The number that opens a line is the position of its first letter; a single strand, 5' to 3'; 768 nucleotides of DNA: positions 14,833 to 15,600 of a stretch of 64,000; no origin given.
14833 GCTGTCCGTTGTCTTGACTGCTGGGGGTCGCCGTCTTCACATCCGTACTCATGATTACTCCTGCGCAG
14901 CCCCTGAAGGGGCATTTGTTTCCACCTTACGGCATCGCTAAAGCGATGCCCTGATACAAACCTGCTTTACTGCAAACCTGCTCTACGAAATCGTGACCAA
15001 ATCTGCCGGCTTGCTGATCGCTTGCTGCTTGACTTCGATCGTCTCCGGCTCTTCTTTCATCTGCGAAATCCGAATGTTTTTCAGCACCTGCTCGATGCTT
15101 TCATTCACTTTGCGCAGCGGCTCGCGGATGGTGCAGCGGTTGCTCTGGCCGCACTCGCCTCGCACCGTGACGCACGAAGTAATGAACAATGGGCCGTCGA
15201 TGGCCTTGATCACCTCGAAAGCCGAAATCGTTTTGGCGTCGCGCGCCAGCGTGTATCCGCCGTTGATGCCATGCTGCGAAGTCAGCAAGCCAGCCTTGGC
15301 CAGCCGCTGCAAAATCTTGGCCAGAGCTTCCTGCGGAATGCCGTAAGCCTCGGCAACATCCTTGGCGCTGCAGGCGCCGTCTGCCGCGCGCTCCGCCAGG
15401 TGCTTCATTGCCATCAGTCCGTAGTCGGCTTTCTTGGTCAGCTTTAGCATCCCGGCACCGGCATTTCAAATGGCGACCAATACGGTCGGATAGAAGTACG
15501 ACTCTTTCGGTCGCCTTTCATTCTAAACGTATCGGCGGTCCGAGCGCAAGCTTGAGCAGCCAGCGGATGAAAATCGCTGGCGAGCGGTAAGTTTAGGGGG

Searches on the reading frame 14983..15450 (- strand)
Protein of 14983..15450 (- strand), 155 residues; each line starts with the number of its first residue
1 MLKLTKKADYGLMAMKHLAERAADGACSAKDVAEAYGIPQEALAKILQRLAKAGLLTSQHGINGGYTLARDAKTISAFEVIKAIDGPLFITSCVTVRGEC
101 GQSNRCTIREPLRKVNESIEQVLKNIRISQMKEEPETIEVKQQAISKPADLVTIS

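Call 45: search_protein_families(library=pfam, proteins=[window:14983-15450:-], max_evalue=0.001)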
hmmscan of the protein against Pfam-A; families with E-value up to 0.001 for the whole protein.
window:14983-15450:- (155 aa): 3 families
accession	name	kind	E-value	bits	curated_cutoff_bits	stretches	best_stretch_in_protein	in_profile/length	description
PF02082.26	Rrf2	-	4.6e-35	121.1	30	1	4-132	1-130/132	Iron-dependent Transcriptional regulator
PF12802.13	MarR_2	-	8.6e-05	23.1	27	1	22-58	17-52/61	MarR family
PF01978.25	TrmB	-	0.00041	20.6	25.6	1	25-61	21-57/68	Sugar-specific transcriptional regulator TrmB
